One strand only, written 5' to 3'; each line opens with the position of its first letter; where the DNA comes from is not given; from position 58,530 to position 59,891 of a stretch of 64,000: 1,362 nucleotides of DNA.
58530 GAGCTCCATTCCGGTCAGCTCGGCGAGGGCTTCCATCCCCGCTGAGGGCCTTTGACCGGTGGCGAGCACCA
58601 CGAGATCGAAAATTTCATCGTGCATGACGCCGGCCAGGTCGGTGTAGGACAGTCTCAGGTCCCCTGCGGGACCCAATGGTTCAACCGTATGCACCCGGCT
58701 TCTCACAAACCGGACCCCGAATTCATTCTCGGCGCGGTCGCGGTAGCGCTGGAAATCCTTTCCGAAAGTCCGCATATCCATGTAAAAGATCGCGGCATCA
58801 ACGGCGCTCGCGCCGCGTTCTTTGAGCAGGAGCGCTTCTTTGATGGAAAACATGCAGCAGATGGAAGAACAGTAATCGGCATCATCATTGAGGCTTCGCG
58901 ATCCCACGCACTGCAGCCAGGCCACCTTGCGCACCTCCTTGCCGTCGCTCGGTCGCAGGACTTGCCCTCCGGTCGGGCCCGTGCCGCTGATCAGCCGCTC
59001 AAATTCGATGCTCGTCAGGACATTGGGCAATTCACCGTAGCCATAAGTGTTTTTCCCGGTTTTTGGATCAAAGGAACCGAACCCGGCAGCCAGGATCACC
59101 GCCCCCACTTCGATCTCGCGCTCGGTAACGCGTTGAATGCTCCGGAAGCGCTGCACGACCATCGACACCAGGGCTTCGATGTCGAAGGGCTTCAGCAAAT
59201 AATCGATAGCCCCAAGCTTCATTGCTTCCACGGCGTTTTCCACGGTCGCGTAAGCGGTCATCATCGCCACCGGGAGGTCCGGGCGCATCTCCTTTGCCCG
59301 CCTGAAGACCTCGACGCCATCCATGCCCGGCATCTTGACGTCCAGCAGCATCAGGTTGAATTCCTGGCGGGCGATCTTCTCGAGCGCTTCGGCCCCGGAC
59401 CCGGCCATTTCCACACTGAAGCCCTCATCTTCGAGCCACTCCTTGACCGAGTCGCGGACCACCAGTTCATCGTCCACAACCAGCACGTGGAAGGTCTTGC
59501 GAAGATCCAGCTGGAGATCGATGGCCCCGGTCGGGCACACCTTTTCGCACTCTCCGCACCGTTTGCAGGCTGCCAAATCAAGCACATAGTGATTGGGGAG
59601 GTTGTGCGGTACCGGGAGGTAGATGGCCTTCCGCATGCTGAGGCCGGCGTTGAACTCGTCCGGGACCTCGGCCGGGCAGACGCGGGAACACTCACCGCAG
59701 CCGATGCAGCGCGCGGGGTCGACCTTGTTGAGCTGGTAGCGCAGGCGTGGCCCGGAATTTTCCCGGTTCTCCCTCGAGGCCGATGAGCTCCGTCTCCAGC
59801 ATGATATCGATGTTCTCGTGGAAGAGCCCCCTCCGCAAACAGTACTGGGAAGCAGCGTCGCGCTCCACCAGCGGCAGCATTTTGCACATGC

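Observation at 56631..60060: HdrA-like electron-bifurcating flavoprotein with an intact CheY receiver domain spliced into it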

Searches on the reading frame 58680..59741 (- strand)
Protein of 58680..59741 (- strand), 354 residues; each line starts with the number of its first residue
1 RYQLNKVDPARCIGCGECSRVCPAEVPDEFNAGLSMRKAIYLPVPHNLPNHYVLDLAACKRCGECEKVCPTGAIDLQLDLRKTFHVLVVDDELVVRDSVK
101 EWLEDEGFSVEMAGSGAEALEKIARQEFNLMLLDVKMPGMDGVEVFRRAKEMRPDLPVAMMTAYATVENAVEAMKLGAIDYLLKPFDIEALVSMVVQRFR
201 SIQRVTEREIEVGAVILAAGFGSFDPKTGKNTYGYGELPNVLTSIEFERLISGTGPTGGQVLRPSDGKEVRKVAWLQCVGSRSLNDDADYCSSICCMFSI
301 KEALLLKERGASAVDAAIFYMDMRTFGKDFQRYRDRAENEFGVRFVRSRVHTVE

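Call 32: search_protein_representatives(protein=window:58680-59741:-)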
Query: 354 residues. Proteins with E-value up to 0.001 (for the whole library): 959707; up to 1e-10: 165689; up to 1e-30: 1557. The best 150 are listed.
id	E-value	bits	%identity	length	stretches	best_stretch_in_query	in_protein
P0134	2.4e-150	517.1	53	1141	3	7-353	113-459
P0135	2.4e-143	494.1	60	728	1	6-353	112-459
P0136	4.3e-143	493.2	52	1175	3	1-353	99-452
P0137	1.3e-141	488.3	60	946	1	6-353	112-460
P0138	1.5e-135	468.5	52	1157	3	6-353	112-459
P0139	2.0e-135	468.0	47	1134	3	2-353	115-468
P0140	5.8e-135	466.5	57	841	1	7-354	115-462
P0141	1.1e-131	455.8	48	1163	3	7-353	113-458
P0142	1.8e-127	441.9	48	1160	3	3-353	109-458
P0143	2.7e-120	418.3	54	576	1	5-353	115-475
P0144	2.2e-115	402.1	53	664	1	6-353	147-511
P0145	1.8e-111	389.3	45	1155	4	6-353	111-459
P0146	2.6e-104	365.7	47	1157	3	6-353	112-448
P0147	5.8e-103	361.3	39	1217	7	209-349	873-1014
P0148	1.2e-101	356.9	60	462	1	7-262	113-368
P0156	8.7e-86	304.8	53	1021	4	209-353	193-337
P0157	8.1e-85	301.6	52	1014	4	204-353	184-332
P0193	7.5e-68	245.8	48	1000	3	208-353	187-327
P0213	2.1e-64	234.5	43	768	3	86-208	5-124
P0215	5.7e-64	233.1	40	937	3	86-204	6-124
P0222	1.4e-63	231.8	34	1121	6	82-191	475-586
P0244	3.5e-61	223.9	38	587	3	83-196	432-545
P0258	7.8e-60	219.5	34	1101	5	85-203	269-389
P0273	1.7e-58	215.1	38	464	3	85-200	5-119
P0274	2.1e-58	214.8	38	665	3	86-210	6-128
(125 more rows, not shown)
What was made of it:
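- Tried and rejected: Representative-library search (call 32).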

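Call 33: search_protein_families(library=pfam, proteins=[P0213, P0215, P0222, P0244, P0258, P0273, P0274, P0147, P0139], max_evalue=0.00001)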
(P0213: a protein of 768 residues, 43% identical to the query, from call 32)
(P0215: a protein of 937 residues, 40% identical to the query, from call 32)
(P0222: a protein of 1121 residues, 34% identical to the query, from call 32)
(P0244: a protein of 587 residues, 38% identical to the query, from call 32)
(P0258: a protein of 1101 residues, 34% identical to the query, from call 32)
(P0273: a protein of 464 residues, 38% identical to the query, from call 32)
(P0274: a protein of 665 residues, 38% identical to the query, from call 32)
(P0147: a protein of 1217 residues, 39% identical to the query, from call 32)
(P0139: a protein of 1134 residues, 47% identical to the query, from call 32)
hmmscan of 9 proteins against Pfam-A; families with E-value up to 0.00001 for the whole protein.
P0213 (768 aa): 6 families
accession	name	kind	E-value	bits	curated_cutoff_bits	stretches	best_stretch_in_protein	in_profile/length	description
PF00072.30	Response_reg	-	2.3e-83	276.1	30.2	3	154-257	1-104/111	Response regulator receiver domain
PF00990.26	GGDEF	-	5.1e-47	160.1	23.8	1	605-760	3-161/161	Diguanylate cyclase, GGDEF domain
PF01590.32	GAF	-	2.2e-16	61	22.4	1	453-590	1-133/133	GAF domain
PF13185.12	GAF_2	-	3.7e-16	60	28.6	1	453-591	3-136/136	GAF domain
PF13492.12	GAF_3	-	3.4e-11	44.1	27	1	454-591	2-128/129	GAF domain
PF03709.21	OKR_DC_1_N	-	8.7e-06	26.4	29.3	0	168-243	10-84/111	Orn/Lys/Arg decarboxylase, N-terminal domain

P0215 (937 aa): 8 families
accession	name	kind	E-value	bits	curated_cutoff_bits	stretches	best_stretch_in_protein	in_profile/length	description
PF00072.30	Response_reg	-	6.1e-80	265.1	30.2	3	6-115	1-110/111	Response regulator receiver domain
PF02518.31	HATPase_c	-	9e-28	97.4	26.4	1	687-795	2-109/111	Histidine kinase-, DNA gyrase B-, and HSP90-like ATPase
PF00512.31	HisKA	-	1.5e-17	63.8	26.9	1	580-641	2-63/66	His Kinase A (phospho-acceptor) domain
PF01590.32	GAF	-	3.4e-16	60.4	22.4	1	296-438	2-133/133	GAF domain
PF13185.12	GAF_2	-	3.4e-15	56.9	28.6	1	294-438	2-135/136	GAF domain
PF13492.12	GAF_3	-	1.8e-12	48.2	27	1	295-439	1-128/129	GAF domain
PF23198.2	PDE8A_N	-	5.5e-11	43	29.6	0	813-895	6-89/147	PDE8A-like, N-terminal domain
PF13380.12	CoA_binding_2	-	4.9e-06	27.4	22.8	0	33-140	13-106/116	CoA binding domain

P0222 (1121 aa): 5 families
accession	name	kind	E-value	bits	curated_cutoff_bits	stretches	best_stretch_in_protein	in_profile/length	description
PF00072.30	Response_reg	-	1.8e-122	402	30.2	6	20-131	1-110/111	Response regulator receiver domain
PF23198.2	PDE8A_N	-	6.9e-13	49.2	29.6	0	20-72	13-65/147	PDE8A-like, N-terminal domain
PF03709.21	OKR_DC_1_N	-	2.1e-08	34.8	29.3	0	656-715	5-65/111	Orn/Lys/Arg decarboxylase, N-terminal domain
PF03698.18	UPF0180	-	9e-07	29.4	25.4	0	817-856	7-40/77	Uncharacterised protein family (UPF0180)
PF21332.3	AmiR_N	-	9e-07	29.3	27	0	647-758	3-107/111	AmiR, N-terminal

P0244 (587 aa): 1 family
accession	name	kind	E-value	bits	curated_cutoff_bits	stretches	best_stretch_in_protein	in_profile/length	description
PF00072.30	Response_reg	-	2.9e-72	240.4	30.2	3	27-130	1-104/111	Response regulator receiver domain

P0258 (1101 aa): 5 families
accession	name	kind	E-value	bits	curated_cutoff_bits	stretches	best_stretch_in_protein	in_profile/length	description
PF00072.30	Response_reg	-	7.1e-119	390.4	30.2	5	270-381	1-110/111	Response regulator receiver domain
PF02518.31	HATPase_c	-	8.6e-26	91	26.4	1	553-665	1-107/111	Histidine kinase-, DNA gyrase B-, and HSP90-like ATPase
PF00512.31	HisKA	-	5.2e-22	78.1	26.9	1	441-506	1-66/66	His Kinase A (phospho-acceptor) domain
PF01627.28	Hpt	-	1.3e-11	45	24.6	1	1012-1087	2-77/84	Hpt domain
PF23198.2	PDE8A_N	-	3.1e-09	37.3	29.6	0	280-379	23-126/147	PDE8A-like, N-terminal domain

P0273 (464 aa): 4 families
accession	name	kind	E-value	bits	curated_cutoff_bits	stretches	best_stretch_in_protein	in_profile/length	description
PF00072.30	Response_reg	-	1.1e-78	261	30.2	3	154-262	1-110/111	Response regulator receiver domain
PF18428.7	BRCT_3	-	4.7e-08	33.4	26.1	0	151-206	5-60/102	BRCA1 C Terminus (BRCT) domain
PF13649.12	Methyltransf_25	-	2.6e-07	31.7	27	0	296-365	17-90/97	Methyltransferase domain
PF13847.12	Methyltransf_31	-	1.7e-06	28.3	27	0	297-355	26-87/145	Methyltransferase domain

P0274 (665 aa): 3 families
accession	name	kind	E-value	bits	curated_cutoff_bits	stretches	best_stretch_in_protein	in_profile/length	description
PF00072.30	Response_reg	-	1.6e-77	257.3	30.2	3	137-246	1-110/111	Response regulator receiver domain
PF02518.31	HATPase_c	-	4.4e-28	98.4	26.4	1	418-523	1-109/111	Histidine kinase-, DNA gyrase B-, and HSP90-like ATPase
PF00512.31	HisKA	-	5.6e-08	33.2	26.9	1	296-368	2-64/66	His Kinase A (phospho-acceptor) domain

P0147 (1217 aa): 19 families
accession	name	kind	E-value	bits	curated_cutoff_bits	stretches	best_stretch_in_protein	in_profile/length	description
PF00072.30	Response_reg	-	3.7e-86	285.1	30.2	3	316-425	1-110/111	Response regulator receiver domain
PF00037.32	Fer4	-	1.7e-32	110.4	21.1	3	760-781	2-23/24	4Fe-4S binding domain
PF12837.12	Fer4_6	-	8.1e-23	79.7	25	0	1170-1191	2-23/24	4Fe-4S binding domain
PF13237.11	Fer4_10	-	8.5e-23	80.5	25.5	2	1140-1188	3-53/53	4Fe-4S dicluster domain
PF12838.12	Fer4_7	-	4.1e-22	78.8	27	3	1146-1191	2-52/52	4Fe-4S dicluster domain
PF12797.12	Fer4_2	-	1e-20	72.6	24.5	0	686-705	3-22/22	4Fe-4S binding domain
PF14697.11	Fer4_21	-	8.8e-19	67.8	35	1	1140-1189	2-53/59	4Fe-4S dicluster domain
PF13187.11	Fer4_9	-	1.3e-18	67.2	27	2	1146-1191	2-51/52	4Fe-4S dicluster domain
PF23198.2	PDE8A_N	-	2e-14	54.2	29.6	0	15-93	9-89/147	PDE8A-like, N-terminal domain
PF13484.11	Fer4_16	-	3.3e-13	50.6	30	0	692-711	1-20/66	4Fe-4S double cluster binding domain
PF25160.1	LdpA_Fe-S-bd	-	3.8e-09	36.6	27.6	0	1149-1191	6-42/49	LdpA Fe-S cluster-binding domain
PF07992.20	Pyr_redox_2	-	7.3e-09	35.9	26.1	0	592-626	2-31/291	Pyridine nucleotide-disulphide oxidoreductase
PF12831.13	FAD_oxidored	-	6.9e-08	32.6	27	1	592-629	1-38/416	FAD dependent oxidoreductase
PF13459.11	Fer4_15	-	7.5e-08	33.4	22.4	0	687-704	2-19/66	4Fe-4S single cluster domain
PF13183.11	Fer4_8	-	7.3e-07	30.1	27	1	690-749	2-67/68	4Fe-4S dicluster domain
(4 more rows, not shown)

P0139 (1134 aa): 21 families
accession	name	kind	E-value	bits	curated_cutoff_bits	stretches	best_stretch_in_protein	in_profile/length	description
PF00072.30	Response_reg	-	6.2e-28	97.6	30.2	1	199-308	1-110/111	Response regulator receiver domain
PF00037.32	Fer4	-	2.1e-19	68.9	21.1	2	165-188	1-24/24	4Fe-4S binding domain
PF07992.20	Pyr_redox_2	-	9.1e-17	61.8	26.1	1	642-790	2-111/291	Pyridine nucleotide-disulphide oxidoreductase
PF13450.12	NAD_binding_8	-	7.1e-16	58.7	21.9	1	645-679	1-35/68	NAD(P)-binding Rossmann-like domain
PF00890.30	FAD_binding_2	-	1.2e-15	58.1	20.4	1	643-681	2-40/414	FAD binding domain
PF13237.11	Fer4_10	-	5.4e-15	55.5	25.5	1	1065-1110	6-53/53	4Fe-4S dicluster domain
PF12831.13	FAD_oxidored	-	2.1e-14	54.1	27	2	643-679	2-38/416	FAD dependent oxidoreductase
PF12838.12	Fer4_7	-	1.3e-13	51.6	27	1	1068-1112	2-51/52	4Fe-4S dicluster domain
PF01266.30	DAO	-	4.9e-13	49.8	27.9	1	642-677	1-37/353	FAD dependent oxidoreductase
PF13187.11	Fer4_9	-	7.5e-12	45.5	27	1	125-187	2-52/52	4Fe-4S dicluster domain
PF14697.11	Fer4_21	-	1.5e-11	44.7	35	0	1061-1110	1-52/59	4Fe-4S dicluster domain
PF12837.12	Fer4_6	-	2.1e-10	40.5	25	1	120-138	4-22/24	4Fe-4S binding domain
PF01134.28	GIDA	-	1.1e-09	38.3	22.1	0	643-672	2-31/391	Glucose inhibited division protein A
PF00070.33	Pyr_redox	-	1.3e-09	38.8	22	0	15-48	2-35/82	Pyridine nucleotide-disulphide oxidoreductase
PF13183.11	Fer4_8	-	3e-09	37.7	27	0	112-139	46-68/68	4Fe-4S dicluster domain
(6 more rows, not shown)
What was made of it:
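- Tried and rejected: Pfam showed these are summed-receiver false leads (call 33).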

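Call 38: find_related_loci(query=A1, collection=genome_contigs, flank=10000)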
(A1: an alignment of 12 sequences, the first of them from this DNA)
Query A1 (354 aa) in genome_contigs; peptide patterns used: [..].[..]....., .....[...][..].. (x = any residue, [..] = any of these).
599 stretches matched a pattern (row limit reached: there are more); 580 encode a relative of the query (tblastn E <= 1e-3); the best 80 are kept; 80 distinct loci.
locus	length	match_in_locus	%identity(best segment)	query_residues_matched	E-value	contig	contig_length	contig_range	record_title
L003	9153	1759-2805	70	7-354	9e-175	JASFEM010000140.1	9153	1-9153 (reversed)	MAG: Syntrophobacterales bacterium isolate D0606M12metaG_Bin_34 D0606M12metaG_FD_scaffold_2184_c1, whole genome shotgun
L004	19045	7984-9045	66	1-354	1e-168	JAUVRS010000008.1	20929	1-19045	MAG: Desulfobacteraceae bacterium isolate CSMAG_720 CSMAG_720_k127_4223899_length_20929_cov_139.3102, whole genome shotg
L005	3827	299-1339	66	7-353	2e-170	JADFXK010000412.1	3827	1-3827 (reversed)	MAG: Deltaproteobacteria bacterium isolate nDJH13bin5 nDJH13_bin5_NODE_412_length_3827_cov_1.760000, whole genome shotgu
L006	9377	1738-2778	64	7-353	2e-160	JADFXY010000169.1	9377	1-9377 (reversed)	MAG: Deltaproteobacteria bacterium isolate nDJH2bin9 nDJH2_bin9_NODE_169_length_9377_cov_5.880216, whole genome shotgun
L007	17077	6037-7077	66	7-354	1e-159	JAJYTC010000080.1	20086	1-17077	MAG: Deltaproteobacteria bacterium isolate DX1.bin82 NODE_3972_length_20086_cov_2.634501, whole genome shotgun sequence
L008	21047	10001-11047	62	5-353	8e-154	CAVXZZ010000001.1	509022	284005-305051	MAG: uncultured delta proteobacterium isolate MFD03804.bin.1.84 genome assembly, contig: contig_12033, whole genome shot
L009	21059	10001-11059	59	1-353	1e-148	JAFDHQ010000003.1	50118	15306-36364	MAG: Deltaproteobacteria bacterium isolate Meg22_1214_Bin_280 Meg22_1214_Bin_280_scaffold_2263, whole genome shotgun seq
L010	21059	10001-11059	58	1-353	4e-145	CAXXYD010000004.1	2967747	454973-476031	MAG: Desulfosarcinaceae bacterium isolate d8a7a971-57cf-42a0-aaa7-90f8cedb306c genome assembly, contig: contig_4, whole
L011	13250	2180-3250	58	1-353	2e-143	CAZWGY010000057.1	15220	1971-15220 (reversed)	MAG TPA_asm: uncultured Desulfobacteraceae bacterium isolate SRP332253_co1_124 genome assembly, contig: NODE_6530_length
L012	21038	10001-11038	55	7-352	1e-128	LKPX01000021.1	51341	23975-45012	MAG: Desulfobacteraceae bacterium RAAP-1 Cluster_0_20, whole genome shotgun sequence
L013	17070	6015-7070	63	7-353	2e-151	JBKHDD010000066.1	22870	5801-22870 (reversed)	MAG: Desulfococcaceae bacterium isolate D1M03_3 NODE_1143_length_22870_cov_11.670918, whole genome shotgun sequence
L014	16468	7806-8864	60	1-353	3e-152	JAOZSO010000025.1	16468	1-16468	MAG: Desulfobacterales bacterium isolate GMC6.metabat2.208 GMC6_3112_length_16468_cov_7.589228, whole genome shotgun seq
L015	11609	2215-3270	51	1-353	6e-116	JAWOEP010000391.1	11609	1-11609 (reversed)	MAG: Desulfotignum sp. isolate BLK5-3.bin.37 k191_155354, whole genome shotgun sequence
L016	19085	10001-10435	57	210-354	4e-51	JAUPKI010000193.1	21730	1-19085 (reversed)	MAG: Thermodesulfobacteriota bacterium isolate erpe_2018_pw_0hr_WHONDRS-PP48-000085_B_bin.1 scaffold_726598, whole genom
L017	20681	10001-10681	56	7-354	9e-50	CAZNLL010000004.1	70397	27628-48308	MAG TPA_asm: uncultured Desulfobacteraceae bacterium isolate binchicken_co334_233 genome assembly, contig: NODE_535_leng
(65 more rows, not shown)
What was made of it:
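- Tried and rejected: Genome scan (call 38).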

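Call 56: find_encoding_contigs(protein=P0156, flank=8000, max_places=2)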
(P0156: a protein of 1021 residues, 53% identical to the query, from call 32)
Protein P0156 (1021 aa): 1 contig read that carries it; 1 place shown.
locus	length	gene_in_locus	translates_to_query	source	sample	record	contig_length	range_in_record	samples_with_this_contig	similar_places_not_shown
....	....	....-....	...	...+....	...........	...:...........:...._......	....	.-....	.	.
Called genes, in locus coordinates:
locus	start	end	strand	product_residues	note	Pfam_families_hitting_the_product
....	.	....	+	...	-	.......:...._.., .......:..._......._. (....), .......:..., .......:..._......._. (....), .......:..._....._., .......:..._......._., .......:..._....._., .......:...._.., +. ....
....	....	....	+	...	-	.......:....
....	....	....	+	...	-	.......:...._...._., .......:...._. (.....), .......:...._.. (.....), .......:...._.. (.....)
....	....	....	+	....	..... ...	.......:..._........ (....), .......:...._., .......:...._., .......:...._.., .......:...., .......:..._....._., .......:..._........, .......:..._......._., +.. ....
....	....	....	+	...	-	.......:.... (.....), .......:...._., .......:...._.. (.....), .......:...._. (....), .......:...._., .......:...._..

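Call 57: find_encoding_contigs(protein=P0145, flank=8000, max_places=2)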
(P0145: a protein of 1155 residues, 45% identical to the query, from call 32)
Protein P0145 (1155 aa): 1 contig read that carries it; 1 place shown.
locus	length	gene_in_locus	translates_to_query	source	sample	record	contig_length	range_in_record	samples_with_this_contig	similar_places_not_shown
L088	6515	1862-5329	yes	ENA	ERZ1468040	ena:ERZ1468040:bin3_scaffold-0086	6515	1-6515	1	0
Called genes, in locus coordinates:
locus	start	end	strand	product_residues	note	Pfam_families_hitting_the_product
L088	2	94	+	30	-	?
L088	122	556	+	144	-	PF02662:FlpD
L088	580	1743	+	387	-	PF04432:FrhB_FdhB_C (weak), PF13183:Fer4_8 (faint)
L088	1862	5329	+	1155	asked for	PF00890:FAD_binding_2 (weak), PF12831:FAD_oxidored, PF12838:Fer4_7, PF13187:Fer4_9, PF07992:Pyr_redox_2, PF13450:NAD_binding_8, PF12838:Fer4_7, PF13237:Fer4_10, +20 more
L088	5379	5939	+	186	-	PF13183:Fer4_8, PF13237:Fer4_10 (faint), PF12838:Fer4_7 (faint), PF13187:Fer4_9, PF13534:Fer4_17 (weak)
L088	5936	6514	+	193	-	?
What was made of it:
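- Tried and rejected: The contigs for P0156 and P0145 (calls 56, 57) were too short to show what lies downstream.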

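Call 69: find_encoding_contigs(protein=P0157, flank=10000, max_places=2)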
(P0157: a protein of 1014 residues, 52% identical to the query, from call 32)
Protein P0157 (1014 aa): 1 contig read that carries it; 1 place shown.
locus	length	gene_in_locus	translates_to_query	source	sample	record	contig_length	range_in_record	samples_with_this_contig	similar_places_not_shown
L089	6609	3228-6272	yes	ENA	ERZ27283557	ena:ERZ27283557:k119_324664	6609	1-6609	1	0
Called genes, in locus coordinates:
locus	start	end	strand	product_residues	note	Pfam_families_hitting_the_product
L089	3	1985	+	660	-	?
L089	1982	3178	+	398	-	PF00072:Response_reg, PF02518:HATPase_c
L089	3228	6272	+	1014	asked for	PF01266:DAO (weak), PF13450:NAD_binding_8 (weak), PF00037:Fer4, PF00890:FAD_binding_2, PF12831:FAD_oxidored, PF13450:NAD_binding_8, PF12838:Fer4_7, PF14697:Fer4_21, +19 more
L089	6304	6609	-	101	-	?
